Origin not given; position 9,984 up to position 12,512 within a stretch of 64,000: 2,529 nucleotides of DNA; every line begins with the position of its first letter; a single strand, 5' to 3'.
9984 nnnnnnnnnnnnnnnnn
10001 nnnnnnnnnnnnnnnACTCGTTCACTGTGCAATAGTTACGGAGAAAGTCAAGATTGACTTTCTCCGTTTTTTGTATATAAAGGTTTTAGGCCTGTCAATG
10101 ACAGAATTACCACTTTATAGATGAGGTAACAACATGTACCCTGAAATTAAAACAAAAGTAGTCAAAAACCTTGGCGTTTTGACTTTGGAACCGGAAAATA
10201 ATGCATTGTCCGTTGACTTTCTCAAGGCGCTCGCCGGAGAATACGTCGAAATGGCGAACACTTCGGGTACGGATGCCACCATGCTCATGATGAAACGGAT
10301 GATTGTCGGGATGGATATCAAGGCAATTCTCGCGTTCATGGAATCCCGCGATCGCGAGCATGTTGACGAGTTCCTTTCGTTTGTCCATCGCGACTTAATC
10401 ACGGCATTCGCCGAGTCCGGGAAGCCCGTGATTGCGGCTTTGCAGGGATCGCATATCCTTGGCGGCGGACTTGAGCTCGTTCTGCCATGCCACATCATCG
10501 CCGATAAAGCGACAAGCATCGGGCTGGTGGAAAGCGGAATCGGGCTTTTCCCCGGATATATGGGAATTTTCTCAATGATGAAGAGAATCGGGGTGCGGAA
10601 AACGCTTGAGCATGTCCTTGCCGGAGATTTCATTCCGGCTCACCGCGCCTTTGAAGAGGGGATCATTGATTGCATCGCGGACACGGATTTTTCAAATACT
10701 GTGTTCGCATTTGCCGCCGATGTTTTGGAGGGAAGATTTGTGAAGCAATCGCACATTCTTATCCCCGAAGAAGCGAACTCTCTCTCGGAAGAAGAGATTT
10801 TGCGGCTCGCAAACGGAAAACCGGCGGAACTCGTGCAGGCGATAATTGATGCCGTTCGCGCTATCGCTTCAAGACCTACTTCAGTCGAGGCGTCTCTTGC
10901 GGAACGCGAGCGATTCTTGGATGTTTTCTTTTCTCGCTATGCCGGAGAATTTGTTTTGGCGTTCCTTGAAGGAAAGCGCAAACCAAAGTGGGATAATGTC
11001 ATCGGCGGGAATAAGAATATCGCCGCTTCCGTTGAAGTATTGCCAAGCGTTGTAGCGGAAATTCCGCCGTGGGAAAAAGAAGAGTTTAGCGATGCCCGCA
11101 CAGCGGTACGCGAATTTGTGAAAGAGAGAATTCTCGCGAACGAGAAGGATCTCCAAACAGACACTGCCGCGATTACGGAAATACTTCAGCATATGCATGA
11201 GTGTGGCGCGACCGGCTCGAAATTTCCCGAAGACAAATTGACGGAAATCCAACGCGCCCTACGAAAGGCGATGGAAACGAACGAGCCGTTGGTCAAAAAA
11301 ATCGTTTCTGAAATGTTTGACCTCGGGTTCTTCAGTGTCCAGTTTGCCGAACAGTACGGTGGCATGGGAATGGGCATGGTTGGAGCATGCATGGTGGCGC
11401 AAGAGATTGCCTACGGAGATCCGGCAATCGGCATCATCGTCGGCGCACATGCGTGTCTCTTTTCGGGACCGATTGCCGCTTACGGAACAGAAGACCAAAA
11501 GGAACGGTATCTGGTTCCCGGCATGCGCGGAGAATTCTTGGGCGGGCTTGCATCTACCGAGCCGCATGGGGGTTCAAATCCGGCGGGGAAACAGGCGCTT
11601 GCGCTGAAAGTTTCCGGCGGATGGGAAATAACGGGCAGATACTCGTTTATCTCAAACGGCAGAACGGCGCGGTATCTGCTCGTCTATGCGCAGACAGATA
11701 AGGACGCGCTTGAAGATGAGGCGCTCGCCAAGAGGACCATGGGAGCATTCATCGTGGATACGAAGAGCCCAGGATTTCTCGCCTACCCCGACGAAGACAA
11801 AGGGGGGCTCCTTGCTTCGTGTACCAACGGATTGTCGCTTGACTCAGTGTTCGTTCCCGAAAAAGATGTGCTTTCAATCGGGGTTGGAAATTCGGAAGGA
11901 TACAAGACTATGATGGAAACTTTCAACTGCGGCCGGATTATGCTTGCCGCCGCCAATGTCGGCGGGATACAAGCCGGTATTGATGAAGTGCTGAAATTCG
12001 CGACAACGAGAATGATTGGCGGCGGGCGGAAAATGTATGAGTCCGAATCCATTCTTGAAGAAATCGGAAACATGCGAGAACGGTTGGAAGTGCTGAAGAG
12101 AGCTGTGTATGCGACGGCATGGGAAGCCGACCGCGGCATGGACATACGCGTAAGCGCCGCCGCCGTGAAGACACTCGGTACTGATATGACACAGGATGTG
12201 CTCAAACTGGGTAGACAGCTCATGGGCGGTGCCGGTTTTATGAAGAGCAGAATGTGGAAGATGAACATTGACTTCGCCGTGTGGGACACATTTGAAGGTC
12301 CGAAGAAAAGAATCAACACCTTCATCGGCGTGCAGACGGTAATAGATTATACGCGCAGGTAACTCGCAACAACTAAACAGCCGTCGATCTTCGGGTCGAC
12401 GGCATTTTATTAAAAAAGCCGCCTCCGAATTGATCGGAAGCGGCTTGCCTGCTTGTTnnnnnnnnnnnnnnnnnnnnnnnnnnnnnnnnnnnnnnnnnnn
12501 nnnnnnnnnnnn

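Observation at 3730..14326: Compact beta-oxidation / butyrate-type module in a small genome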

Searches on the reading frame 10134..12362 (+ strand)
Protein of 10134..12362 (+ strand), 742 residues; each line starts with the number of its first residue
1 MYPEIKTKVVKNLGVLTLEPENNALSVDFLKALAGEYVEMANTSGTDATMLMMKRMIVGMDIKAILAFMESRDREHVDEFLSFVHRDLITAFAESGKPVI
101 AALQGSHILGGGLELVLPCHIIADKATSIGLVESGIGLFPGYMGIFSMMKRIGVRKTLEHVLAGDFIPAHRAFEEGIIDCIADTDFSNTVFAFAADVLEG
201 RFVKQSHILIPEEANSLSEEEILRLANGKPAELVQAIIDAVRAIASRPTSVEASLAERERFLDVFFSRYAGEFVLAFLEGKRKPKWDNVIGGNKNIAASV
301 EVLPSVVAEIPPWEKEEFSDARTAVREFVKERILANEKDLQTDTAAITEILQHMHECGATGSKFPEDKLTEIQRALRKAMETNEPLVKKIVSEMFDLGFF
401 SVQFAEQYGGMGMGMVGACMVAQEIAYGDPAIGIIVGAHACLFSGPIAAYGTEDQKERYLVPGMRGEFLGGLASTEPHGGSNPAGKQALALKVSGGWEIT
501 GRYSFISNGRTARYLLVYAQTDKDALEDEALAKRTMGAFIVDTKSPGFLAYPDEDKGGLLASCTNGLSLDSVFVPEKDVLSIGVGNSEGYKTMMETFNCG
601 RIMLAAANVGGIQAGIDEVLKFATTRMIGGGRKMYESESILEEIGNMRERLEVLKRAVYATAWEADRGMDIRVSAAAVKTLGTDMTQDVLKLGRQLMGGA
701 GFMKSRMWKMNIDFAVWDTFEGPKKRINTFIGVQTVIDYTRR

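Call 3: search_protein_families(library=pfam, proteins=[window:10134-12362:+])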
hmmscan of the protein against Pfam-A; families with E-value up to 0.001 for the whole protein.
window:10134-12362:+ (742 aa): 7 families
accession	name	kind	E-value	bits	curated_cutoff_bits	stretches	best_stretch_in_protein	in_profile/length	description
PF02771.21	Acyl-CoA_dh_N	-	1.6e-26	93.3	22.9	1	376-467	23-113/113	Acyl-CoA dehydrogenase, N-terminal domain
PF00441.29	Acyl-CoA_dh_1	-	2.1e-20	73.8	22.4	1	588-706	2-119/150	Acyl-CoA dehydrogenase, C-terminal domain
PF00378.25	ECH_1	-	9.1e-16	58.4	27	1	58-182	55-174/251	Enoyl-CoA hydratase/isomerase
PF02770.24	Acyl-CoA_dh_M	-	2.2e-11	44.2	33.3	1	472-572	2-97/97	Acyl-CoA dehydrogenase, middle domain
PF16113.10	ECH_2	-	4.5e-08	33.4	27.2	1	20-177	10-167/335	Enoyl-CoA hydratase/isomerase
PF22924.1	ACOX_C_alpha1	-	0.0006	20.1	27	0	662-723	95-156/169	Acyl-CoA oxidase, C-alpha1 domain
PF08028.16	Acyl-CoA_dh_2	-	0.00099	19.8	22.7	0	602-704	1-112/134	Acyl-CoA dehydrogenase, C-terminal domain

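Call 7: search_protein_families(library=ncbifam, proteins=[window:10134-12362:+])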
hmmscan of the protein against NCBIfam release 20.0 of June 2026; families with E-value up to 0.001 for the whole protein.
window:10134-12362:+ (742 aa): 73 families (the best 25 are shown)
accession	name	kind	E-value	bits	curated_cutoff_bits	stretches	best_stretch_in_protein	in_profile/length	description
NF042972.1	AcrlCoAredClosAcrC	equivalog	1.5e-44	152.2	640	1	385-722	36-363/378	acryloyl-CoA reductase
NF045552.1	GlutCoADH_Des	equivalog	6.9e-40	137.4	470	1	387-702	39-345/387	glutaryl-CoA dehydrogenase Acd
NF058590.1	AcCoDHFadEBacil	equivalog_domain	2.8e-38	131.8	600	1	380-670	48-325/586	acyl-CoA dehydrogenase FadE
NF008997.0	PRK12341.1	equivalog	1.6e-35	122.9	537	1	378-709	30-353/382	acyl-CoA dehydrogenase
NF053553.1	prodigi_MBC_PigA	equivalog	1.3e-32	113.4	500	1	385-703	36-346/381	prodigiosin MBC biosynthesis dehydrogenase PigA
NF045652.1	ProlPCPDhRedW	equivalog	1.7e-27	96.3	650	1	398-704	44-342/376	L-prolyl-[peptidyl-carrier protein] dehydrogenase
NF042439.1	SulpropCoADesulf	equivalog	1.6e-25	89.7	600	1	380-705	19-339/379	3-sulfinopropanoyl-CoA desulfinase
NF002885.1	PRK03354.1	equivalog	1.1e-24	87.2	540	1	382-710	34-348/378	crotonobetainyl-CoA dehydrogenase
NF043006.1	CyhCrbnylCoADH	equivalog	1e-23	83.9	650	1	382-724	32-364/380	cyclohexane-1-carbonyl-CoA dehydrogenase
NF005803.0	PRK07658.1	equivalog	3.6e-21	75.7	313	1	6-184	5-182/257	enoyl-CoA hydratase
TIGR03207.1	cyc_hxne_CoA_dh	equivalog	2.9e-20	72.3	575.35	1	379-710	26-346/372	cyclohexanecarboxyl-CoA dehydrogenase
NF051848.1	EnCoAHydtEchA19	equivalog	2.2e-18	66.8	400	1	21-185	20-184/258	enoyl-CoA hydratase EchA19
NF008363.0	PRK11154.1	equivalog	9.9e-18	63.6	869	1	23-183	29-190/708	fatty acid oxidation complex subunit alpha FadJ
NF008727.0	PRK11730.1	equivalog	1.4e-17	63.3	870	1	54-201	62-208/717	fatty acid oxidation complex subunit alpha FadB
NF042430.2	EnCoAhydt_DpgD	equivalog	2.5e-17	63.2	400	1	89-200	88-200/258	enoyl-CoA-hydratase DpgD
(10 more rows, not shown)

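Call 11: search_solved_structures(query=window:10134-12362:+)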
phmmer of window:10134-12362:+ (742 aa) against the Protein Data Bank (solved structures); distinct sequences matched with E-value up to 0.001: 193 (the best 60 are shown).
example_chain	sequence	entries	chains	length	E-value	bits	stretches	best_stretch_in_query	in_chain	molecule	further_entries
5lnx_A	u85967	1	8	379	3.9e-40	141.5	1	378-724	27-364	Acyl-CoA dehydrogenase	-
9w60_A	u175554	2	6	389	4.7e-40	141.3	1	374-724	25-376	Butyryl CoA dehydrogenase apo protein | Butyryl CoA Dehydrogenase with FAD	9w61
1buc_A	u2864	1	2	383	1.1e-39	140.1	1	388-706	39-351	BUTYRYL-COA DEHYDROGENASE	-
5ol2_C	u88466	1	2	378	2.5e-39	138.9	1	379-724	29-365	Acyl-CoA dehydrogenase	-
4u83_A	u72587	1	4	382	3.9e-39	138.2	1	388-722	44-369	Acyl-CoA dehydrogenase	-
4m9a_A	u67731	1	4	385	8.1e-39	137.2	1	385-706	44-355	Acyl-CoA dehydrogenase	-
1ege_A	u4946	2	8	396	8.2e-38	133.8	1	349-728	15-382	MEDIUM CHAIN ACYL-COA DEHYDROGENASE | Acyl-CoA dehydrogenase, medium-chain specific, mitochondrial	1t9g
2a1t_A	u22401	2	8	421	8.8e-38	133.7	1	349-728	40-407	Acyl-CoA dehydrogenase, medium-chain specific, mitochondrial precursor | Medium-chain specific acyl-CoA dehydrogenase, mitochondrial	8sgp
4l1f_A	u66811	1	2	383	1.3e-37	133.2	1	388-703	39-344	Acyl-CoA dehydrogenase domain protein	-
4p13_A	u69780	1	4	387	1.5e-37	132.9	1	350-728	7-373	Medium-chain specific acyl-CoA dehydrogenase, mitochondrial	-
1egc_A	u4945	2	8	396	5.7e-37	131.1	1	349-724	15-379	MEDIUM CHAIN ACYL-COA DEHYDROGENASE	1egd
7szv_A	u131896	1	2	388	8.5e-37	130.5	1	388-705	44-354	Acyl-CoA dehydrogenase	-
4n5f_A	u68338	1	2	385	8.5e-37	130.5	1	386-706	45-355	Putative acyl-CoA dehydrogenase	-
1udy_A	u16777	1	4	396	2.1e-36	129.2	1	349-725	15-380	Acyl-CoA dehydrogenase, medium-chain specific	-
3mdd_A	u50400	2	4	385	2.5e-36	128.9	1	349-724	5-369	MEDIUM CHAIN ACYL-COA DEHYDROGENASE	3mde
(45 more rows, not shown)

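Call 12: find_homologous_proteins(query=window:10134-12362:+, max_evalue=1e-10)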
Query window:10134-12362:+ (742 aa): 50 proteins with E <= 1e-10 among 8000 candidates.
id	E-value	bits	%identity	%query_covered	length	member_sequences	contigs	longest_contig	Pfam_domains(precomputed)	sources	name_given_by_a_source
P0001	0.0e+0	1658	100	100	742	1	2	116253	PF02770.25,PF00378.26,PF00441.30,PF02771.22,PF16113.11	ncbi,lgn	-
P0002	3.8e-35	140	31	47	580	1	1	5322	PF02770.25,PF00441.30,PF08028.17,PF02771.22,PF21343.3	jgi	jgi:alkylation response protein AidB-like acyl-CoA dehydrogenase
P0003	2.5e-31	127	29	45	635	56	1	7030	PF02770.25,PF22924.2,PF00441.30,PF08028.17,PF00301.26,PF00766.26,PF02771.22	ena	-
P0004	2.4e-29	121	30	51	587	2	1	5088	PF21263.3,PF02770.25,PF00441.30,PF08028.17,PF02771.22,PF21343.3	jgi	-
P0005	6.6e-29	119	28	50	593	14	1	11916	PF21263.3,PF02770.25,PF00441.30,PF08028.17,PF02771.22,PF21343.3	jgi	jgi:alkylation response protein AidB-like acyl-CoA dehydrogenase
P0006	2.7e-28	117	29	51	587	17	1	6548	PF21263.3,PF02770.25,PF00441.30,PF08028.17,PF02771.22,PF21343.3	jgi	-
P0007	3.0e-28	117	30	49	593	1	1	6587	PF21263.3,PF02770.25,PF22924.2,PF00441.30,PF08028.17,PF02771.22,PF21343.3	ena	-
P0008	3.3e-28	117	28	47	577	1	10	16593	PF02770.25,PF00441.30,PF02771.22,PF21343.3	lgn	-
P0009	5.5e-28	116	26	59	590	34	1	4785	PF02770.25,PF00441.30,PF08028.17,PF02771.22,PF21343.3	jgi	jgi:acyl-CoA dehydrogenase family protein 9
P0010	1.1e-27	115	26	48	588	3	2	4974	PF21263.3,PF02770.25,PF00441.30,PF08028.17,PF02771.22,PF21343.3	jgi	jgi:acyl-CoA dehydrogenase family protein 9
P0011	1.2e-27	115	28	51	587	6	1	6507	PF21263.3,PF02770.25,PF00441.30,PF08028.17,PF02771.22,PF21343.3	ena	-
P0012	1.2e-27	115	28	46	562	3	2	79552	PF21263.3,PF02770.25,PF00441.30,PF08028.17,PF02771.22,PF21343.3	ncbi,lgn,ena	ncbi:MAG: acyl-CoA dehydrogenase family protein [Candidatus Firestonebacteria bacterium]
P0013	6.7e-27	113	26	46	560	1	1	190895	PF02770.25,PF00441.30,PF08028.17,PF02771.22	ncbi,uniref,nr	ncbi:acyl-CoA dehydrogenase family protein [Nioella nitratireducens]|uniref:acyl-CoA dehydrogenase f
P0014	2.2e-26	111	27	48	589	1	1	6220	PF02770.25,PF00441.30,PF08028.17,PF02771.22,PF21343.3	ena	-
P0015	3.6e-26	110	27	51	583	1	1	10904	PF21263.3,PF02770.25,PF00441.30,PF08028.17,PF02771.22,PF21343.3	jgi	-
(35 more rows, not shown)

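Call 15: find_encoding_contigs(protein=P0001, flank=10000, max_places=4)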
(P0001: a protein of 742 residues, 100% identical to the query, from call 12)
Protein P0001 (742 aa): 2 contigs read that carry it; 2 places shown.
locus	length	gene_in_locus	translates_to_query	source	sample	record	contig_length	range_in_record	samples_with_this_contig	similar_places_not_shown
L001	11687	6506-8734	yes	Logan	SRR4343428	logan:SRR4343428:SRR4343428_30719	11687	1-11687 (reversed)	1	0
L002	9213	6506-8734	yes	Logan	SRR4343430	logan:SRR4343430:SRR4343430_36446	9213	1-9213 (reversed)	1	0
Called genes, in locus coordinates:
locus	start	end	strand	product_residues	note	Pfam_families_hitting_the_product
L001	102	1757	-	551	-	PF00890:FAD_binding_2 (faint), PF01266:DAO (faint), PF01946:Thi4 (weak), PF13450:NAD_binding_8 (weak), PF21162:ETFQO_UQ-bd, PF05187:Fer4_ETF_QO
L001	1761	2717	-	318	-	PF01012:ETF, PF00766:ETF_alpha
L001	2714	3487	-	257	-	PF01012:ETF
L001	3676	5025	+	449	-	PF00108:Thiolase_N, PF02803:Thiolase_C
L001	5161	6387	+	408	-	PF02737:3HCDH_N, PF00725:3HCDH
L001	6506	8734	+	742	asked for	PF00378:ECH_1, PF16113:ECH_2 (weak), PF02771:Acyl-CoA_dh_N, PF02770:Acyl-CoA_dh_M, PF00441:Acyl-CoA_dh_1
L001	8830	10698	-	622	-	PF00501:AMP-binding, PF13193:AMP-binding_C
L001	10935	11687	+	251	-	?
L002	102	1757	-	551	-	PF00890:FAD_binding_2 (faint), PF01266:DAO (faint), PF01946:Thi4 (weak), PF13450:NAD_binding_8 (weak), PF21162:ETFQO_UQ-bd, PF05187:Fer4_ETF_QO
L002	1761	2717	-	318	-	PF01012:ETF, PF00766:ETF_alpha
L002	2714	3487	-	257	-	PF01012:ETF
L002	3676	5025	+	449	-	PF00108:Thiolase_N, PF02803:Thiolase_C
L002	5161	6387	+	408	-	PF02737:3HCDH_N, PF00725:3HCDH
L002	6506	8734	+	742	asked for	PF00378:ECH_1, PF16113:ECH_2 (weak), PF02771:Acyl-CoA_dh_N, PF02770:Acyl-CoA_dh_M, PF00441:Acyl-CoA_dh_1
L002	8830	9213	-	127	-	?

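Call 16: find_related_loci(query=window:10134-12362:+, collection=genome_contigs, flank=10000)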
Query window:10134-12362:+ (742 aa) in genome_contigs; peptide patterns used: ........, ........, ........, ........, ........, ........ (x = any residue, [..] = any of these).
146 stretches matched a pattern; 123 encode a relative of the query (tblastn E <= 1e-3); the best 80 are kept; 80 distinct loci.
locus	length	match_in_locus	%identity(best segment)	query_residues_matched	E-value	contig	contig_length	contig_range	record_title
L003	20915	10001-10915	30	388-702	2e-36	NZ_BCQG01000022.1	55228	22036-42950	Geobacillus jurassicus NBRC 107829, whole genome shotgun sequence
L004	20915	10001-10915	30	388-702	1e-35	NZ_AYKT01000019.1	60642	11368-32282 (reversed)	Geobacillus thermodenitrificans subsp. thermodenitrificans DSM 465 contig23, whole genome shotgun sequence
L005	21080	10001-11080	29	383-737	4e-35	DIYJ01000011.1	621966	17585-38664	MAG TPA_asm: Flavobacteriales bacterium UBA6057 UBA6057_contig_157, whole genome shotgun sequence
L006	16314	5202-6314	29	332-704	4e-34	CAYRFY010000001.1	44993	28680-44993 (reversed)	MAG TPA_asm: uncultured Armatimonadia bacterium isolate binchicken_co39_10 genome assembly, contig: NODE_1883_length_449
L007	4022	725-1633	29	390-702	2e-34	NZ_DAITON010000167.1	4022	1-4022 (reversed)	MAG: Anoxybacillus sp. isolate CTOTU21545 NODE_7266_length_4022_cov_6.306529, whole genome shotgun sequence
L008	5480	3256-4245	30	367-704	5e-34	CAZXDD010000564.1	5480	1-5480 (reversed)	MAG TPA_asm: uncultured Armatimonadia bacterium isolate binchicken_co43_19 genome assembly, contig: NODE_25754_length_54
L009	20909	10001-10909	29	390-702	1e-33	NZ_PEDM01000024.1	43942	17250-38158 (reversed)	Anoxybacillus flavithermus strain KU2-6_11 NODE_22_length_43942_cov_7.49764, whole genome shotgun sequence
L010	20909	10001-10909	29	390-702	3e-33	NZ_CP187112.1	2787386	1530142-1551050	Anoxybacillus sp. D401a strain D404 chromosome, complete genome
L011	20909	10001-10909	29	390-702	3e-33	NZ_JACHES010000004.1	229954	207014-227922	Anoxybacillus tengchongensis strain DSM 23211 Ga0415328_04, whole genome shotgun sequence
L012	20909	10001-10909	29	390-702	3e-33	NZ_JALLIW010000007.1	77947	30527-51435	Anoxybacillus kestanbolensis strain NCIMB 13971 A.kestanbolensis_contig_7, whole genome shotgun sequence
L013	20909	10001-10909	29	390-702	5e-33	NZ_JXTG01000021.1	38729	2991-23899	Anoxybacillus ayderensis strain AB04 contig000021, whole genome shotgun sequence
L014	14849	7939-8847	30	391-704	1e-32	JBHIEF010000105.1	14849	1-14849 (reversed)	MAG: Armatimonadota bacterium isolate b3.sp2_bin.12 NODE_1211_length_14849_cov_6.315195, whole genome shotgun sequence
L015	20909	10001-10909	29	390-702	2e-33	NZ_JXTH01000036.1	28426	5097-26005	Anoxybacillus thermarum strain AF/04 contig000036, whole genome shotgun sequence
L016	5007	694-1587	30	394-702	4e-32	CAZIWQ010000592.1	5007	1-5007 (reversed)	MAG TPA_asm: uncultured Armatimonadia bacterium isolate binchicken_co66_209 genome assembly, contig: NODE_23517_length_5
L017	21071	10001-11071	29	386-737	4e-32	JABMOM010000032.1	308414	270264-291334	MAG: Flavobacteriales bacterium isolate bin.462 k141_5656980, whole genome shotgun sequence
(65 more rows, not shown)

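Call 28: search_protein_representatives(protein=window:10134-12362:+)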
Query: 742 residues. Proteins with E-value up to 0.001 (for the whole library): 25400; up to 1e-10: 5870; up to 1e-30: 141. The best 150 are listed.
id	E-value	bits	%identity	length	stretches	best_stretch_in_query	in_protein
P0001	0.0e+00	1657.6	100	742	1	1-742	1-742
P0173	5.1e-100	352.7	37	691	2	378-722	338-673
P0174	1.3e-99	351.4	36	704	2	379-724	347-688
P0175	9.0e-84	299.0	36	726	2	380-725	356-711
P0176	1.1e-70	255.7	33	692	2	377-723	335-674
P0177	1.3e-70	255.5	33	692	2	379-725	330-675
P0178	2.2e-70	254.8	33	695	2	380-723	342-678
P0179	9.4e-67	242.8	38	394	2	386-724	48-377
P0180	1.6e-66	242.0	34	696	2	379-722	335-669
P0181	2.2e-64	235.0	31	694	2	375-724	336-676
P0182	1.2e-63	232.5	30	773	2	381-707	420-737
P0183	2.9e-63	231.2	33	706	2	381-705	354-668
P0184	1.8e-62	228.6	29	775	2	389-703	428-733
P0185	6.6e-58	213.5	30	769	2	388-735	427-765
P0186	1.2e-57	212.6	37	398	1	376-724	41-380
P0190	5.0e-46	174.3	29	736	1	52-736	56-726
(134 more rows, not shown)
